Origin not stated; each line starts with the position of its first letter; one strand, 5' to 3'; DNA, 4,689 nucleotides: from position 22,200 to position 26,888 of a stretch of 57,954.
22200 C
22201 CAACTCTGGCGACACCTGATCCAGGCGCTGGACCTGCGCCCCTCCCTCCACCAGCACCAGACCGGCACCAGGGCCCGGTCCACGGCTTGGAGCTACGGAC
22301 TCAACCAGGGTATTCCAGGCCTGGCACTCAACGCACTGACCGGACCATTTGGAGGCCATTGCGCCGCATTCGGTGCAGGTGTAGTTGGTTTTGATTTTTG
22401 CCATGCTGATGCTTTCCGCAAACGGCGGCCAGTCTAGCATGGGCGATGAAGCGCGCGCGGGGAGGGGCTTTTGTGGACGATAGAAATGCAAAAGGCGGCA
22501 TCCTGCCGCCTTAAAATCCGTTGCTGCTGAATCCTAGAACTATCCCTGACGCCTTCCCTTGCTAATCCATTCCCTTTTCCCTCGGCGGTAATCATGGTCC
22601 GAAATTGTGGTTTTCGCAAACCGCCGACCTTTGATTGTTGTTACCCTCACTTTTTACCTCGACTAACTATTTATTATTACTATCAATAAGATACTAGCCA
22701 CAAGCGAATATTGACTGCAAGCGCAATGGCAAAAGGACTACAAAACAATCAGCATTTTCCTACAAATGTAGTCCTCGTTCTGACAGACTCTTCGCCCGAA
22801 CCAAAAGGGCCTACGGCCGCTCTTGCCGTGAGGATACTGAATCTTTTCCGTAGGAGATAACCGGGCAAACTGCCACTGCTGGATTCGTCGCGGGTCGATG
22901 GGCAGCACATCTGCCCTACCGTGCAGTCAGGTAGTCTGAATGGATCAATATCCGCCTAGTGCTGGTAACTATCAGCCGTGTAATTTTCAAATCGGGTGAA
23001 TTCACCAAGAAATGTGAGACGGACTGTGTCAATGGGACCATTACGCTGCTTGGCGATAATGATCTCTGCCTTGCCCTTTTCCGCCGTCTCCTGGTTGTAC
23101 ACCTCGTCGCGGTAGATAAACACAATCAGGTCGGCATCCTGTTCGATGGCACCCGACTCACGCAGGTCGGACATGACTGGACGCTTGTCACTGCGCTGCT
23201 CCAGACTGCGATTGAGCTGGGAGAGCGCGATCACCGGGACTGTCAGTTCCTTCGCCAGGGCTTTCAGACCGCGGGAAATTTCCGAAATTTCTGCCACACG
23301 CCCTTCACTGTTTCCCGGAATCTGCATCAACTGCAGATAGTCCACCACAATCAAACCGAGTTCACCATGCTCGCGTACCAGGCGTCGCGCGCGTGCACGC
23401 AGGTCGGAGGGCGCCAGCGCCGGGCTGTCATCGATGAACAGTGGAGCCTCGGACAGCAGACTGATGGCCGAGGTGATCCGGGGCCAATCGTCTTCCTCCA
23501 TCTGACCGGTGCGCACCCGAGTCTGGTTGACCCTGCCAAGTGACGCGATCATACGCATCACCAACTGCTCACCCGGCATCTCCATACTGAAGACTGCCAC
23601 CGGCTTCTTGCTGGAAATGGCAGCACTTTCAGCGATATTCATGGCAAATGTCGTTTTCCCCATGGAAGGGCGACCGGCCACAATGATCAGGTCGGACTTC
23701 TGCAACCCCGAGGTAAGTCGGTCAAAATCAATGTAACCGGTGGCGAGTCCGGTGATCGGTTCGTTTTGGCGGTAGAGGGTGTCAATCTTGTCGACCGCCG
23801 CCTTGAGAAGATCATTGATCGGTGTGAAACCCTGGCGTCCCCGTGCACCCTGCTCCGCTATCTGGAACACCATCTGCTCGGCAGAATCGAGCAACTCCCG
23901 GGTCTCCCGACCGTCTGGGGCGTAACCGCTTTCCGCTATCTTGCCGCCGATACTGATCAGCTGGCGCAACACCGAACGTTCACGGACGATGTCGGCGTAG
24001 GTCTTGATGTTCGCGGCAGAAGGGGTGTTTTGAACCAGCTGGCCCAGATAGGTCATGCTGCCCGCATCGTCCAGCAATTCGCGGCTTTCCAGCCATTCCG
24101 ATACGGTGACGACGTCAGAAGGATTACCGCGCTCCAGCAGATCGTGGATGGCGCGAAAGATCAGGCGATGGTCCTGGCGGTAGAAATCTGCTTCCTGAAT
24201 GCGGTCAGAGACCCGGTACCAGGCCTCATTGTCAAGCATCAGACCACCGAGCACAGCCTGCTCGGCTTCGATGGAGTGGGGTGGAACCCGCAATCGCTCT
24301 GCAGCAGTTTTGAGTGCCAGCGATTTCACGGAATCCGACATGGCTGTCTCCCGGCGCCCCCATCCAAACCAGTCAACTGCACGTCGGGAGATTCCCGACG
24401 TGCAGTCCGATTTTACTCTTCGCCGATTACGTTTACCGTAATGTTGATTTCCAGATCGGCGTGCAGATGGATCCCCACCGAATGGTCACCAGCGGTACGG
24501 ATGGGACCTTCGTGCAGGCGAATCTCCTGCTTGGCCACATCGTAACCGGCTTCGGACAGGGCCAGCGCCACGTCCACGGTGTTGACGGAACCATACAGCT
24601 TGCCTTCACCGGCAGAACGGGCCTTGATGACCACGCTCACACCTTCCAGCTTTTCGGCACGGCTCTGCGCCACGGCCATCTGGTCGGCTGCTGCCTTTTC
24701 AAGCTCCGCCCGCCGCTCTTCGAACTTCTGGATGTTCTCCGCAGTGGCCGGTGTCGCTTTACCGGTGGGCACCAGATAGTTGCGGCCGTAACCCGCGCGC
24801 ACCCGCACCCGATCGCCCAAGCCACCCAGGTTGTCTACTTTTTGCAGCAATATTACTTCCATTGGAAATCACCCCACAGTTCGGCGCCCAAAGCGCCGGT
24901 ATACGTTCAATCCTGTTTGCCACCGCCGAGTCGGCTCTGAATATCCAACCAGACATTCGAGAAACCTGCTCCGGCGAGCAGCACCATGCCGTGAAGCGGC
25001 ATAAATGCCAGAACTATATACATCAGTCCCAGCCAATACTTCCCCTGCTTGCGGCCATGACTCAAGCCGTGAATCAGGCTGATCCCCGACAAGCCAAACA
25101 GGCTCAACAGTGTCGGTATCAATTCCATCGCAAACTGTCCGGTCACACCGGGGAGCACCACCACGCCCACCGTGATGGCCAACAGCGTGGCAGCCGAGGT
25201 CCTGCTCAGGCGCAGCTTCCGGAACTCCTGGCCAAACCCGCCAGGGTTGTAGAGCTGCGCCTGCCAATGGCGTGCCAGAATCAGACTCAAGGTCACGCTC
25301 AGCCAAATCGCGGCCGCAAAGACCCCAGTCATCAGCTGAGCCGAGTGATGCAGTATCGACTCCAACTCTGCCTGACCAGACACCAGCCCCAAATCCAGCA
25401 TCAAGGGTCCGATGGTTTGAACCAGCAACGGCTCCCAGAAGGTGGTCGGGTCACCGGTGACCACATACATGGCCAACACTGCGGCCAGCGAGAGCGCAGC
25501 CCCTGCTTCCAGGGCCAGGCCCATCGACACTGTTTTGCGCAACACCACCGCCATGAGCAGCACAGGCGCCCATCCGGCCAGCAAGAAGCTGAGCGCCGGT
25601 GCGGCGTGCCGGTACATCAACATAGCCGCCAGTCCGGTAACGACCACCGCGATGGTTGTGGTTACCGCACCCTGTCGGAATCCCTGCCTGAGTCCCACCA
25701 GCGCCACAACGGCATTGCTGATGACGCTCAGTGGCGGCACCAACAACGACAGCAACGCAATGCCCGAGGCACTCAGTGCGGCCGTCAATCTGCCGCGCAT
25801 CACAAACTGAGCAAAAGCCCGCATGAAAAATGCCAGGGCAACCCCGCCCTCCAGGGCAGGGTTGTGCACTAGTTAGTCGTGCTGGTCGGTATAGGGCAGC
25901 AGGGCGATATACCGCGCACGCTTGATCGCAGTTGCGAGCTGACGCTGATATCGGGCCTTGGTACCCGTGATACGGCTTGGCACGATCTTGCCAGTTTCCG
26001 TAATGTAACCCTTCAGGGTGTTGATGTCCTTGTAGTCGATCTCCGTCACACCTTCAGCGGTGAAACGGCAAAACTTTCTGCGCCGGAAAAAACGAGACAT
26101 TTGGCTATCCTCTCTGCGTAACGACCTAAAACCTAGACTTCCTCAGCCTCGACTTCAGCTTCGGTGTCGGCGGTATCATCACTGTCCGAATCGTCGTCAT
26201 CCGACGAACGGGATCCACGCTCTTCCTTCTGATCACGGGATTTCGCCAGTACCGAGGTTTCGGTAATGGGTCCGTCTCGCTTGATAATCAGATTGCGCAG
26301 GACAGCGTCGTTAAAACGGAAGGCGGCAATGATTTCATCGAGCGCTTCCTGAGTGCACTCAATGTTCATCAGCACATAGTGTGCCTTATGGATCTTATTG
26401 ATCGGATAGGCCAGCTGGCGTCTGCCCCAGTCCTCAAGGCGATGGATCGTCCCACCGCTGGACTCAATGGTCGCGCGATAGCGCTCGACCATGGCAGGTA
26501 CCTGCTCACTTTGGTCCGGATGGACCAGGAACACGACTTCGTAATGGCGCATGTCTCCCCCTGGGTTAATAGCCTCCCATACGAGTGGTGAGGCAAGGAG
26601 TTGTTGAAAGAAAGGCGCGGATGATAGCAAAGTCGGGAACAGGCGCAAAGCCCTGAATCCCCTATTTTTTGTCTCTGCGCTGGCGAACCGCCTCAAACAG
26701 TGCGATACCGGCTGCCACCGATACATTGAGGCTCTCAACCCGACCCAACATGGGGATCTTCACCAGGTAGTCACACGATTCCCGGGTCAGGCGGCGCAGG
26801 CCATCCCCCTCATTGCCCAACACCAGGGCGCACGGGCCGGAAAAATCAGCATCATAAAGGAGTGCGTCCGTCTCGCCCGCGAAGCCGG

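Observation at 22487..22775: GGA-dense, terminator-capped RNA candidate between dnaB and radA: possible CsrB/RsmZ-type sponge for the CsrA encoded in this window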

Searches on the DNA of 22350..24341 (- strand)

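Call 4: search_rna_families(source=window, start=22350, end=23000, threshold=evalue, max_evalue=10, show_alignments=5)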
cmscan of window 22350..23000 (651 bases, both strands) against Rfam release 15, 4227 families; matches with E-value up to 10: 2.
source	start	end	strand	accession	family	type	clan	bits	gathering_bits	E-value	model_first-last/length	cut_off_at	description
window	22484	22542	-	RF02551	DapZ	Cis-reg;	-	15.3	56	7.3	17-78/78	no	ABC transporter regulator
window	22790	22862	+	RF03018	RT-15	Gene; sRNA;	-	11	82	4.5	1-192/192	no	RT-15 RNA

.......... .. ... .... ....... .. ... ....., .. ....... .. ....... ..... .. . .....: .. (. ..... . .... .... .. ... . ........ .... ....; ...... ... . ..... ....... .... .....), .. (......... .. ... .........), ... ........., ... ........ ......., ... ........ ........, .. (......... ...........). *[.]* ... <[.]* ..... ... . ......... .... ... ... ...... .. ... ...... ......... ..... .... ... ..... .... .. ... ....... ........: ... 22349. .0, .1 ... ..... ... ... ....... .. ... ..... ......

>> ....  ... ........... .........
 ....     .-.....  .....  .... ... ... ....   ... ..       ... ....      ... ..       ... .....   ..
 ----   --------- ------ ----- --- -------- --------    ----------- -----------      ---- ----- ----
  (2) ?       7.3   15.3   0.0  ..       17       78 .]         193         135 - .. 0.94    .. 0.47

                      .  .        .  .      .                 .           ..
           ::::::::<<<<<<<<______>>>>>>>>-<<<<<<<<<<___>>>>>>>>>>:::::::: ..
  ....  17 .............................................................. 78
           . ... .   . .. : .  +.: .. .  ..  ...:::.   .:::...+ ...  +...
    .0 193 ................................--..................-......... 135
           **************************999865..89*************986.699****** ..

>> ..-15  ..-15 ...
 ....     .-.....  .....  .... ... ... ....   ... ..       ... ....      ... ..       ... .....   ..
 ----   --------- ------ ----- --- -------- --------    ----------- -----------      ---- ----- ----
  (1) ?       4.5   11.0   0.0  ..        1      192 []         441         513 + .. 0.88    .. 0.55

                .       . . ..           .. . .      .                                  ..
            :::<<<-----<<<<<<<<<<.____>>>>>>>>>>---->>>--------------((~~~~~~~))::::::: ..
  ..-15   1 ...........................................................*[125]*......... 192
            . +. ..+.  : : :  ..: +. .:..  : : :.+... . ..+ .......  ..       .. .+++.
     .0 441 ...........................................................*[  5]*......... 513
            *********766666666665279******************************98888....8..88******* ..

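Call 35: search_rna_families(sources=[L137, L089, L139, L085, L173, L129], threshold=evalue, max_evalue=1)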
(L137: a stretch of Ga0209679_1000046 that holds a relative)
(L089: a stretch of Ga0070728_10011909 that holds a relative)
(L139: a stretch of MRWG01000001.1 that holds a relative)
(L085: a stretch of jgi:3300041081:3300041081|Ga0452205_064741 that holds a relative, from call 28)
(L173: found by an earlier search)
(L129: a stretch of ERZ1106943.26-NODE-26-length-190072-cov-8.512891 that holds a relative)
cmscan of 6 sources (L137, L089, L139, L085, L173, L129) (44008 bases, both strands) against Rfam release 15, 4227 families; matches with E-value up to 1: 8.
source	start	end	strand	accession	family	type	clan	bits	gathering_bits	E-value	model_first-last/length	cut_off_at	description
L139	759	832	-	RF00005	tRNA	Gene; tRNA;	CL00001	68.6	29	5.3e-13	1-71/71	no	tRNA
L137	8870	8953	+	RF00005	tRNA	Gene; tRNA;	CL00001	55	29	2.9e-09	1-71/71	no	tRNA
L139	4084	4204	+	RF00166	PrrB_RsmZ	Gene; sRNA;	CL00106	33.4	44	0.00038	1-133/133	no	PrrB/RsmZ RNA family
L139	758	832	+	RF04354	Plastid-ycf2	Cis-reg;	-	25.6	65.7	0.38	1-75/75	no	Plastid-ycf2 5UTR RNA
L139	4157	4206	+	RF02082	STnc540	Gene; sRNA;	-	23.7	38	0.44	97-145/202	no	Enterobacterial sRNA STnc540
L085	1856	1898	-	RF03936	mir-4079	Gene; miRNA;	-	23.6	62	0.92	1-51/51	no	mir-4079 microRNA precursor family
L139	4113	4202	+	RF02601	BASRCI337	Gene; sRNA;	-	22.2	229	0.23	1-191/191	no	Brucella sRNA CI337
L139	4174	4202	-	RF00084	CsrC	Gene; sRNA;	CL00106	16.4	61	0.75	210-243/255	no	CsrC RNA family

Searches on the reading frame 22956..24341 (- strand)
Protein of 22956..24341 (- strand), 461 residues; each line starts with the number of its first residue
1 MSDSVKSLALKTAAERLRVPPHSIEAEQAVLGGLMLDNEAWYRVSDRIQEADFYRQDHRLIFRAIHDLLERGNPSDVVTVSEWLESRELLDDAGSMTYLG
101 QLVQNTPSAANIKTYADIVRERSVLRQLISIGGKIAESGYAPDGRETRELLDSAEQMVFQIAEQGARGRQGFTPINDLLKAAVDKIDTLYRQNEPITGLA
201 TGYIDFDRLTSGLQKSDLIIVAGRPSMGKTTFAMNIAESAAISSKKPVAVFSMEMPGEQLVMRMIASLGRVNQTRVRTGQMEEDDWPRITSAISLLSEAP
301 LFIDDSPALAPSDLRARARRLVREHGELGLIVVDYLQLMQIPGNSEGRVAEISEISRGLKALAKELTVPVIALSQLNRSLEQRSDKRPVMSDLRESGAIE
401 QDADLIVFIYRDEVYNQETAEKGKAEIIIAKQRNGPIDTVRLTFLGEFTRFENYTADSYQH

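Call 27: find_homologous_proteins(query=window:22956-24341:-, max_evalue=1e-100)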
Query window:22956-24341:- (461 aa): 8000 proteins with E <= 1e-100 among 8000 candidates; the best 120 are listed.
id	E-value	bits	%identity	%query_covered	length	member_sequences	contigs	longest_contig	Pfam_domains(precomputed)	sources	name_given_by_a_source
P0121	3.1e-295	997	100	100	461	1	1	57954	PF03796.22,PF00772.27,PF13481.13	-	-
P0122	3.1e-240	815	80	99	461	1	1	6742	PF03796.22,PF00772.27,PF13481.13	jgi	jgi:replicative DNA helicase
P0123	1.1e-215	735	73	100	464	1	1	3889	PF06745.20,PF03796.22,PF00772.27,PF13481.13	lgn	-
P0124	5.1e-213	726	71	98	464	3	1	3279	PF06745.20,PF03796.22,PF00772.27,PF13481.13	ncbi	-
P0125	6.5e-213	725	73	98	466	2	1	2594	PF03796.22,PF00772.27,PF13481.13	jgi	jgi:replicative DNA helicase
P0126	2.3e-212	724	72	98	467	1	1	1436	PF06745.20,PF03796.22,PF00772.27,PF13481.13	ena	-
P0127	5.6e-212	722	71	100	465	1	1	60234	PF06745.20,PF03796.22,PF00772.27,PF13481.13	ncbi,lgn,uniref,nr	ncbi:replicative DNA helicase [Thioalkalivibrio sulfidiphilus]|uniref:replicative DNA helicase n=1 T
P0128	2.9e-211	720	71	100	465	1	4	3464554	PF06745.20,PF03796.22,PF00772.27,PF13481.13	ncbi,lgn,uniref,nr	ncbi:replicative DNA helicase [Thioalkalivibrio sulfidiphilus]|uniref:Replicative DNA helicase n=1 T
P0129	1.2e-210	718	71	98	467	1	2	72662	PF06745.20,PF03796.22,PF00772.27,PF13481.13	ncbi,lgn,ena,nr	ncbi:MAG TPA: replicative DNA helicase [Gammaproteobacteria bacterium]|nr:replicative DNA helicase [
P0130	2.2e-210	717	71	98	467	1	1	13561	PF06745.20,PF03796.22,PF00772.27,PF13481.13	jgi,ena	-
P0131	2.3e-210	717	71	97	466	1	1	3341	PF06745.20,PF03796.22,PF00772.27,PF13481.13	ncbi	-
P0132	2.9e-210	717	71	98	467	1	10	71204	PF06745.20,PF03796.22,PF00772.27,PF13481.13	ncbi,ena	-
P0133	3.4e-210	717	71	98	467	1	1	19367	PF06745.20,PF03796.22,PF00772.27,PF13481.13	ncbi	-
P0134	8.6e-210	715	71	98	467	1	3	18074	PF06745.20,PF03796.22,PF00772.27,PF13481.13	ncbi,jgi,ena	-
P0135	4.7e-209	713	71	97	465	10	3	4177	PF06745.20,PF03796.22,PF00772.27,PF13481.13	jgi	jgi:replicative DNA helicase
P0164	1.7e-207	708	69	100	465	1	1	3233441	PF06745.20,PF03796.22,PF00772.27,PF13481.13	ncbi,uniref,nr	ncbi:replicative DNA helicase [Thiohalobacter thiocyanaticus]|uniref:Replicative DNA helicase n=1 Ta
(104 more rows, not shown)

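Call 28: find_encoding_contigs(protein=P0122, flank=6000, max_places=4)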
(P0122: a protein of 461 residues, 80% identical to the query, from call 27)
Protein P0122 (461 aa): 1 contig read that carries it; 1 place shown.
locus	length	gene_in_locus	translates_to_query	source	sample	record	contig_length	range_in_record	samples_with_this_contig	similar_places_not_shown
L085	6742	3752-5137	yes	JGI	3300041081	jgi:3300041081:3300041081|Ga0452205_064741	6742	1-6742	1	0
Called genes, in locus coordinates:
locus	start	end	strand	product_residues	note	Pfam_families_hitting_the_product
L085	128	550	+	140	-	PF00691:OmpA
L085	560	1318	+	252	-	PF08032:SpoU_sub_bind, PF00588:SpoU_methylase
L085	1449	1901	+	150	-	PF01250:Ribosomal_S6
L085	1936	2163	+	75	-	PF01084:Ribosomal_S18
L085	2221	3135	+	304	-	-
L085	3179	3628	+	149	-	PF01281:Ribosomal_L9_N, PF03948:Ribosomal_L9_C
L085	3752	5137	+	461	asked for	PF00772:DnaB, PF03796:DnaB_C, PF13481:AAA_25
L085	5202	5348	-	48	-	-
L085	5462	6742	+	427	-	?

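Call 56: find_encoding_contigs(protein=P0123, flank=4000, max_places=2)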
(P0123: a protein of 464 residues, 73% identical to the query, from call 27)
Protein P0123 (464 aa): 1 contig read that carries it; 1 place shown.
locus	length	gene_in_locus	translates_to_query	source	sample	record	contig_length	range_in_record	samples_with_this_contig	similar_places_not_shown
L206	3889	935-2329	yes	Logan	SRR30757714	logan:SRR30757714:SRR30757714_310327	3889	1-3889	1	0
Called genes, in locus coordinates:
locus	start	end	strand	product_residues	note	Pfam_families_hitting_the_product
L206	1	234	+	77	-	?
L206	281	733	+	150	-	PF01281:Ribosomal_L9_N, PF03948:Ribosomal_L9_C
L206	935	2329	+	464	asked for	PF00772:DnaB, PF03796:DnaB_C, PF06745:ATPase (weak), PF13481:AAA_25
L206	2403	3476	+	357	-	PF01168:Ala_racemase_N, PF00842:Ala_racemase_C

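Call 57: find_encoding_contigs(protein=P0124, flank=4000, max_places=2)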
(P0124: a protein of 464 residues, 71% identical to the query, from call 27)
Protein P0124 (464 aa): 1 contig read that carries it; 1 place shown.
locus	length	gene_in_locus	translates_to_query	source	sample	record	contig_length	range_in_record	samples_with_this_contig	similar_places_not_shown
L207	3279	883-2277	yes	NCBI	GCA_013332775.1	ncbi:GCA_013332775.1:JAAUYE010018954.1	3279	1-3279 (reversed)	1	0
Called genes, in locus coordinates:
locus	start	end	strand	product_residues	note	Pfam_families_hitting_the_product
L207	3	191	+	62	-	?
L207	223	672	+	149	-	PF01281:Ribosomal_L9_N, PF03948:Ribosomal_L9_C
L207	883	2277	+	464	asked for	PF00772:DnaB, PF03796:DnaB_C, PF06745:ATPase (weak), PF13481:AAA_25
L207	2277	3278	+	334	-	?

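Call 58: find_encoding_contigs(protein=P0125, flank=4000, max_places=2)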
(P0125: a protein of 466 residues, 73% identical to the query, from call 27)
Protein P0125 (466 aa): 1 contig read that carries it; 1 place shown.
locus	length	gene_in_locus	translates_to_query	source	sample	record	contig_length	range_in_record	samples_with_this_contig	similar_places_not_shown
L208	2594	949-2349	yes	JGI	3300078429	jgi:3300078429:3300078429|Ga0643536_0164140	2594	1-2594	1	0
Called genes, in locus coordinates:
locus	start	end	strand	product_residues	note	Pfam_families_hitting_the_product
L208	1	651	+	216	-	?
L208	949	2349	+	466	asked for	PF00772:DnaB, PF03796:DnaB_C, PF13481:AAA_25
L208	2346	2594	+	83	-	?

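Call 76: find_encoding_contigs(protein=P0128, flank=4000, max_places=1)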
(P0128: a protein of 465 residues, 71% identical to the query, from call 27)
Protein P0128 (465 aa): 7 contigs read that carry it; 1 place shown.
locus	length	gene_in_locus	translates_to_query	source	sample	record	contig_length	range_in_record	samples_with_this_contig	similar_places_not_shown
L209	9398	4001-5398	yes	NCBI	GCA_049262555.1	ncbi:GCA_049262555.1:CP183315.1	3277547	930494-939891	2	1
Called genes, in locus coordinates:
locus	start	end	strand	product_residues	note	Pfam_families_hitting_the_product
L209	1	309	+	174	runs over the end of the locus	PF11969:DcpS_C (weak), PF01230:HIT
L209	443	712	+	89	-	PF02604:PhdYeFM_antitox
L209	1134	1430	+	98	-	PF05016:ParE_toxin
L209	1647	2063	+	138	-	PF01250:Ribosomal_S6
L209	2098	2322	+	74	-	PF01084:Ribosomal_S18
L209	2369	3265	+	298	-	PF09991:DUF2232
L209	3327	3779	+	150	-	PF01281:Ribosomal_L9_N, PF03948:Ribosomal_L9_C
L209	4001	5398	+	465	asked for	PF00772:DnaB, PF03796:DnaB_C, PF06745:ATPase (faint), PF13481:AAA_25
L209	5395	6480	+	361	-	PF01168:Ala_racemase_N, PF00842:Ala_racemase_C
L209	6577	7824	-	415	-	PF07690:MFS_1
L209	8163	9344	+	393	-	PF01053:Cys_Met_Meta_PP, PF00155:Aminotran_1_2, PF00266:Aminotran_5 (weak)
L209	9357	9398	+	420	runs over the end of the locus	PF13660:DUF4147, PF05161:MOFRL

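Call 77: find_encoding_contigs(protein=P0164, flank=4000, max_places=1)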
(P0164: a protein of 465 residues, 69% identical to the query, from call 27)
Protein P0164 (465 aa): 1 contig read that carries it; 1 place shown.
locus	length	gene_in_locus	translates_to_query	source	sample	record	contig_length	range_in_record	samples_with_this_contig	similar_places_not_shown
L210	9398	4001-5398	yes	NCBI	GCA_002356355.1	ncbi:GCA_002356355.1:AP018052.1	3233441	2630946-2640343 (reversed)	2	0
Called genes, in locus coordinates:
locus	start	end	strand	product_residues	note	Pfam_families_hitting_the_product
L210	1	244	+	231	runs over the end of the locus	PF13441:Gly-zipper_YMGG, PF05433:Rick_17kDa_Anti, PF13488:Gly-zipper_Omp, PF27507:DjlA_TM (faint), PF00691:OmpA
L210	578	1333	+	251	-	PF08032:SpoU_sub_bind, PF00588:SpoU_methylase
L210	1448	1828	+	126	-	PF01250:Ribosomal_S6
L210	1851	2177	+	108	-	PF00436:SSB, PF22657:SSB_1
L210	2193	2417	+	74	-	PF01084:Ribosomal_S18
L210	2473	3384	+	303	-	PF09991:DUF2232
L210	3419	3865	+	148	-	PF01281:Ribosomal_L9_N, PF03948:Ribosomal_L9_C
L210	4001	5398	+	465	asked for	PF00772:DnaB, PF03796:DnaB_C, PF06745:ATPase (weak), PF13481:AAA_25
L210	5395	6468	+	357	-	PF01168:Ala_racemase_N, PF00842:Ala_racemase_C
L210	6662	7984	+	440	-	PF13371:TPR_9 (faint), PF07719:TPR_2 (faint), PF14559:TPR_19 (weak)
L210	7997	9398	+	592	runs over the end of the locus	PF04773:FecR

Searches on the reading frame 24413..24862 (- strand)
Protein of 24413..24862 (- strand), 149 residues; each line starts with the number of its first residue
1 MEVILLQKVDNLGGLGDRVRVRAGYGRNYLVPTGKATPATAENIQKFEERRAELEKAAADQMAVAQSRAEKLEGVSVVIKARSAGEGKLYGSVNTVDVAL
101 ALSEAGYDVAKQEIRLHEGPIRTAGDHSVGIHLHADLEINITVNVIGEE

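Call 55: search_protein_families(library=pfam, proteins=[window:24413-24862:-], max_evalue=0.00001)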
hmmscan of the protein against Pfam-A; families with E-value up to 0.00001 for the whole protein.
window:24413-24862:- (149 aa): 2 families
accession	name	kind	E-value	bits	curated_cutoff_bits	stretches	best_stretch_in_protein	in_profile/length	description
PF03948.19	Ribosomal_L9_C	-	3.7e-23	82.2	23.2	1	65-146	3-85/86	Ribosomal protein L9, C-terminal domain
PF01281.25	Ribosomal_L9_N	-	2.9e-20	72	20.7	1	1-47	1-47/47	Ribosomal protein L9, N-terminal domain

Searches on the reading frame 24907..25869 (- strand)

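Call 55: search_protein_families(library=pfam, proteins=[window:24907-25869:-], max_evalue=0.00001)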
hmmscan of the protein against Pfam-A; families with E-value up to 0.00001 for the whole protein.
window:24907-25869:- (320 aa): 1 family
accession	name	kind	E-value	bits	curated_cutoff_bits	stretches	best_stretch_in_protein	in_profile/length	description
PF09991.14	DUF2232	-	1.1e-06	28.5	27.8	0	37-299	6-283/290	Predicted membrane protein (DUF2232)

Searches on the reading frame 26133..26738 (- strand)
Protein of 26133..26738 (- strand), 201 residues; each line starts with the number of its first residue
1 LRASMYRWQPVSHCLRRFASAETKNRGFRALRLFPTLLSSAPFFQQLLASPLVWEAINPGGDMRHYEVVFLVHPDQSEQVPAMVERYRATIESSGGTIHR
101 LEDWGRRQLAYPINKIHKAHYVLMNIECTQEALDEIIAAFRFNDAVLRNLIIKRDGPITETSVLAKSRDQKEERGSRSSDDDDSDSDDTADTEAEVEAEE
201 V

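Call 54: search_protein_families(library=pfam, proteins=[window:26133-26738:-], max_evalue=0.00001)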
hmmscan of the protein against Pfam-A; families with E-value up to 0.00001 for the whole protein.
window:26133-26738:- (201 aa): 1 family
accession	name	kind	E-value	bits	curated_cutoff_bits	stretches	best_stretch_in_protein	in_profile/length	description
PF01250.22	Ribosomal_S6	-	4e-30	104.3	27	1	65-153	1-90/90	Ribosomal protein S6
